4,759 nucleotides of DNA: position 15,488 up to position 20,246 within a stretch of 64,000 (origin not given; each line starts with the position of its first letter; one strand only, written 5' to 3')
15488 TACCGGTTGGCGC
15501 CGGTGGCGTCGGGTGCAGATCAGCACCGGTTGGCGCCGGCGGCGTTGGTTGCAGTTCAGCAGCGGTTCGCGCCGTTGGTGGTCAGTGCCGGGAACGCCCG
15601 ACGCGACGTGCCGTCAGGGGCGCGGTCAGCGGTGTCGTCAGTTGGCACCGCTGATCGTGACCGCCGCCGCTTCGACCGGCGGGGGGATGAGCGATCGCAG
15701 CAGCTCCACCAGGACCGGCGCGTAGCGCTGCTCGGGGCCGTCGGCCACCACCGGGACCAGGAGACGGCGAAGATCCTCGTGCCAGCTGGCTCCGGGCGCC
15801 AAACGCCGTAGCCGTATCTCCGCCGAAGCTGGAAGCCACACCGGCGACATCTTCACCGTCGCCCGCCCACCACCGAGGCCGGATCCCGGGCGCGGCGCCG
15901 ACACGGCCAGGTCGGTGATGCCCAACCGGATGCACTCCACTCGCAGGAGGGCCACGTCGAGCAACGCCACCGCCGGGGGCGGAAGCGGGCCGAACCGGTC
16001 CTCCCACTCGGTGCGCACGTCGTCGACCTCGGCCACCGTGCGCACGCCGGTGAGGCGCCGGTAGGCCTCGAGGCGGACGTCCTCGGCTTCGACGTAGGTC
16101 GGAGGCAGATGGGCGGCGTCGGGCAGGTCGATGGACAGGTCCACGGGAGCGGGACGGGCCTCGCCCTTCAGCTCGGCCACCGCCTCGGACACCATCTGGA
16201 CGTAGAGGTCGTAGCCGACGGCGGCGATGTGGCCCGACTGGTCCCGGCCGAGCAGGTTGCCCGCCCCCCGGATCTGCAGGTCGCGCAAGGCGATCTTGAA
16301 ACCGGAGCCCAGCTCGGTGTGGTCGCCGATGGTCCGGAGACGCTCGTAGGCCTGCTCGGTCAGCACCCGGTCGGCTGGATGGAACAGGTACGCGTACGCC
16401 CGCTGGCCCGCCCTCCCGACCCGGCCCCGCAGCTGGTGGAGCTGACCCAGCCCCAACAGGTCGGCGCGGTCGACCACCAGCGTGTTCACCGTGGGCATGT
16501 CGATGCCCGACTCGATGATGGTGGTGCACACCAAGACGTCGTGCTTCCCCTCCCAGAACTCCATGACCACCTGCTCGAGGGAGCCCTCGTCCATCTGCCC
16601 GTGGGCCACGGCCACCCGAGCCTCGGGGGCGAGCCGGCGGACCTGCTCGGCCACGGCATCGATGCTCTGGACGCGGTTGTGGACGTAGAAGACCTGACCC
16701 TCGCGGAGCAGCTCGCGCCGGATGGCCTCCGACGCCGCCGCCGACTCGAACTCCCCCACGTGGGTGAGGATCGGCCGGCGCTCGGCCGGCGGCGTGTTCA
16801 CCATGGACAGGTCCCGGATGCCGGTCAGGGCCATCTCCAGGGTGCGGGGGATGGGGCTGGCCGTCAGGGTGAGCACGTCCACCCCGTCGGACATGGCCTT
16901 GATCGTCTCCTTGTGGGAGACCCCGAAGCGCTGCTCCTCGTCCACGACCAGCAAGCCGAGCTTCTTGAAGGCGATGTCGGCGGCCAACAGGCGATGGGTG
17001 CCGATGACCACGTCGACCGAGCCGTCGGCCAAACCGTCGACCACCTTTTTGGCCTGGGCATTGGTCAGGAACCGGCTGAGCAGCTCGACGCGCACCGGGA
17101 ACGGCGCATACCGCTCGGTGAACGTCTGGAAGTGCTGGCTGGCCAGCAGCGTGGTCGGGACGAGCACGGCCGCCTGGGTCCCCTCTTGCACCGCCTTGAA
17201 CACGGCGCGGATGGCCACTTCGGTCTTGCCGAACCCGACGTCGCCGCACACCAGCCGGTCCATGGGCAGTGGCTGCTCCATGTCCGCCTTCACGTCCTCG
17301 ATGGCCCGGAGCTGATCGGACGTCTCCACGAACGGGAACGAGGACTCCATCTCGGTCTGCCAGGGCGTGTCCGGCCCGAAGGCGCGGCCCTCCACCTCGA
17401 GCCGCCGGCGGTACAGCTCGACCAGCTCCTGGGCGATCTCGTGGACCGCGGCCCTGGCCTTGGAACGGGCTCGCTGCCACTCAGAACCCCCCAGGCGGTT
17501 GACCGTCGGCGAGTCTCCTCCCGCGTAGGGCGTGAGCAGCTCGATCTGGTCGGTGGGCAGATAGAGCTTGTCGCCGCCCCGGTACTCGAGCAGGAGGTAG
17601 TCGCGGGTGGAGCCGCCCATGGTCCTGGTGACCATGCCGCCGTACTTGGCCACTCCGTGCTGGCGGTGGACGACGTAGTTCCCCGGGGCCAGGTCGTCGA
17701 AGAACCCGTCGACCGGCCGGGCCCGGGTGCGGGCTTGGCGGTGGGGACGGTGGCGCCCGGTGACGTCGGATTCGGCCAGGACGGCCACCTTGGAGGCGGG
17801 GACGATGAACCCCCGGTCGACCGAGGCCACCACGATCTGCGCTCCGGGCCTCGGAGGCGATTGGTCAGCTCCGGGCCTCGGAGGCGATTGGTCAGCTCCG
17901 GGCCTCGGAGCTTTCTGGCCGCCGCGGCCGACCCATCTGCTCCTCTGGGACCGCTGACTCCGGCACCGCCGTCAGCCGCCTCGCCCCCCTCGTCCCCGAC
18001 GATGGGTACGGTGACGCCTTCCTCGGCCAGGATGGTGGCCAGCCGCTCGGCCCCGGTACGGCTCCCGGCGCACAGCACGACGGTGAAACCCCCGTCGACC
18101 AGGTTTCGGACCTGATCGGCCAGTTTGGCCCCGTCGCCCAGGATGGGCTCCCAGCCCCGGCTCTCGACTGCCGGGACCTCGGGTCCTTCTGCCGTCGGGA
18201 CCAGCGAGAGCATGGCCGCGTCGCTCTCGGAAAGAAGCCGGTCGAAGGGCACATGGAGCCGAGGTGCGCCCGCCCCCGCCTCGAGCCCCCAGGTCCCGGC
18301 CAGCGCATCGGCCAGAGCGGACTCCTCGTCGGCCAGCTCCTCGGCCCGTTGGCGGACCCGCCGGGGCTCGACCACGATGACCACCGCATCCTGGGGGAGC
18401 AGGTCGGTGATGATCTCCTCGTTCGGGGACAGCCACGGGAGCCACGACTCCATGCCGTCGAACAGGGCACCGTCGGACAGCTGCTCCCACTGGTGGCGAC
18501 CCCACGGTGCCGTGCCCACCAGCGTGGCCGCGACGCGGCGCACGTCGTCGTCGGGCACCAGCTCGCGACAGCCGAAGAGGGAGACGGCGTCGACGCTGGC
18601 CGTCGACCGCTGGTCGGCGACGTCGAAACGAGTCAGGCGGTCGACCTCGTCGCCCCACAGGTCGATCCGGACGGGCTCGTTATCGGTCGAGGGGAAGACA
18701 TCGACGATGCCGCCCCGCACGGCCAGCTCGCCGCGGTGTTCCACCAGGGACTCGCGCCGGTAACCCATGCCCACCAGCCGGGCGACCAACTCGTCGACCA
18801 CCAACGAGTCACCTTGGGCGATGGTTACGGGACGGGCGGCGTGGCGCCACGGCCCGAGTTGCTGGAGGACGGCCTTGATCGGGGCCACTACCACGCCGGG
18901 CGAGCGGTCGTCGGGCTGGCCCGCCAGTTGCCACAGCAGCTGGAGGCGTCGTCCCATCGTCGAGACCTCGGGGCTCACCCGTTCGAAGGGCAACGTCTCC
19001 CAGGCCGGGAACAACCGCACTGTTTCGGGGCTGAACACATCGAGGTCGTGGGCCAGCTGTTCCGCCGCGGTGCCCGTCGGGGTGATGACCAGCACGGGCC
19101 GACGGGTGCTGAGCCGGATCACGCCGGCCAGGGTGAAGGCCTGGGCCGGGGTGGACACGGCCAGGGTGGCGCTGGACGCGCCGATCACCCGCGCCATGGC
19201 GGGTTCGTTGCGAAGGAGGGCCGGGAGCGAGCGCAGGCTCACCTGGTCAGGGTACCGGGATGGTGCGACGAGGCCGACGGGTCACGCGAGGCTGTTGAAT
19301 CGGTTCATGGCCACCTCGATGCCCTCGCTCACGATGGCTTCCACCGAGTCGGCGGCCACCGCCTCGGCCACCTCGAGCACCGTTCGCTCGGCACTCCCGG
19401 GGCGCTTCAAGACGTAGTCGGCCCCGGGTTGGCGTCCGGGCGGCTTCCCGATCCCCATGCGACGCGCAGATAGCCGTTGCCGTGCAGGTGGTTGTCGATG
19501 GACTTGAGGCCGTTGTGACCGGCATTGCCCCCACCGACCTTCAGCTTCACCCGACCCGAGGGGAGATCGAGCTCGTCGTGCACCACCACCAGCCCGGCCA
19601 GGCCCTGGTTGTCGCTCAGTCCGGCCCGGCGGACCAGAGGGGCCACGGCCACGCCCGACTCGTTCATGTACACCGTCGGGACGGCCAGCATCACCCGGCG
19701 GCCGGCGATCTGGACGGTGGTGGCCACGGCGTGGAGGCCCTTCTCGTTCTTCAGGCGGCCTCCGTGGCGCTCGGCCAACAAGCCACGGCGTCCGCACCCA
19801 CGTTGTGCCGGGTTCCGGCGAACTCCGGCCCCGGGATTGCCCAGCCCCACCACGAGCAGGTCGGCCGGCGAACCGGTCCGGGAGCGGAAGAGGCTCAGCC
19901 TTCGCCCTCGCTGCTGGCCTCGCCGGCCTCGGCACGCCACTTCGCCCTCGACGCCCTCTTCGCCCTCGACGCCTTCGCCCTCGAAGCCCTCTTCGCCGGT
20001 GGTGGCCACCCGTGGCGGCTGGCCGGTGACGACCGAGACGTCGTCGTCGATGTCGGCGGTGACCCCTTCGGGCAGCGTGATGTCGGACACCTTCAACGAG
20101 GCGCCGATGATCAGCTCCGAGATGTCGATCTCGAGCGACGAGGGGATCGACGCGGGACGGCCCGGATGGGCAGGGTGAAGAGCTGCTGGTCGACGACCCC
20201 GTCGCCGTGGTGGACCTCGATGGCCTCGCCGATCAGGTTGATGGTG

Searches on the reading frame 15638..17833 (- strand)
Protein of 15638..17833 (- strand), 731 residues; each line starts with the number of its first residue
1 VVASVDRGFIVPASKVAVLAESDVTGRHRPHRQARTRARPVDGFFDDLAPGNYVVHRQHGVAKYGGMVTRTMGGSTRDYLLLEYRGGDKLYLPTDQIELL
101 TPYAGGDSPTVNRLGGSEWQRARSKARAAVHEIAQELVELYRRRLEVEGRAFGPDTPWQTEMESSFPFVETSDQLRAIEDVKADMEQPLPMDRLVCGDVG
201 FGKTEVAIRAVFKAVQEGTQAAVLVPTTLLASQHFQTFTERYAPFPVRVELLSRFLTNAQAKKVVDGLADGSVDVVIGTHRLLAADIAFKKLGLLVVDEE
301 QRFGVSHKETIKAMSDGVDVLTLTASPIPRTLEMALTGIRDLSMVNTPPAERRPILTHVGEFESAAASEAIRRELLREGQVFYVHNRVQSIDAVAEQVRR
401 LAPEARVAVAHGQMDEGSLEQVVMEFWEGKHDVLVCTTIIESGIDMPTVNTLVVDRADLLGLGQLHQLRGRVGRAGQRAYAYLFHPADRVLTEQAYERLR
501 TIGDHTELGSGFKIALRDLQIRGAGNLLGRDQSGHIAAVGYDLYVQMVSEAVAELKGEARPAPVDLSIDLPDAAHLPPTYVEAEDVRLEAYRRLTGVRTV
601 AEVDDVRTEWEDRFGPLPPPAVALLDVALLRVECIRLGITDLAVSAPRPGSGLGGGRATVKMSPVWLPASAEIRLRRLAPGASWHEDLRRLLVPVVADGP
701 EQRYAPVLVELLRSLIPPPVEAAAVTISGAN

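Call 46: search_protein_families(library=pfam, proteins=[window:15638-17833:-], max_evalue=0.0001)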
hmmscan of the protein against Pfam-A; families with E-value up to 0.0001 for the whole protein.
window:15638-17833:- (731 aa): 5 families
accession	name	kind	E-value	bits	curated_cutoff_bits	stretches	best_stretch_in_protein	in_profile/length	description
PF00270.35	DEAD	-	2.8e-23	82.9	26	1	172-333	2-165/167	DEAD/DEAH box helicase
PF02559.22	CarD_TRCF_RID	-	1.6e-19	70.2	23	1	48-103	1-56/57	CarD-like/TRCF RID domain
PF00271.37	Helicase_C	-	5.3e-19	68.9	23.5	1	371-476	6-110/110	Helicase conserved C-terminal domain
PF03461.20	TRCF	-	1.7e-18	67.2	25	1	573-643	4-74/95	TRCF domain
PF04851.21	ResIII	-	6.7e-06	26.5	22.5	1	173-327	7-162/164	Type III restriction enzyme, res subunit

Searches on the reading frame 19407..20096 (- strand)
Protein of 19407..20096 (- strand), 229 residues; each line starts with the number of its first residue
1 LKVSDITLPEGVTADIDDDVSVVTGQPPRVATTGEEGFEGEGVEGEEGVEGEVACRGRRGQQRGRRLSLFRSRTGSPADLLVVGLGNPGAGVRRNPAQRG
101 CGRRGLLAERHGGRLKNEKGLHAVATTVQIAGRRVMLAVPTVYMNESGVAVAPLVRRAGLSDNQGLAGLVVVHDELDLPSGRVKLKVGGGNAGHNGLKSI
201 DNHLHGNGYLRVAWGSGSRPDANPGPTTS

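Call 47: search_protein_families(library=pfam, proteins=[window:19407-20096:-], max_evalue=0.0001)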
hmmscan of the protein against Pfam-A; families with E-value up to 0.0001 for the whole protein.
window:19407-20096:- (229 aa): 1 family
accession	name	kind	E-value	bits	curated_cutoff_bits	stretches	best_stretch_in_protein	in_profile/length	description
PF01195.25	Pept_tRNA_hydro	-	6.6e-31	108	27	1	81-220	1-135/183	Peptidyl-tRNA hydrolase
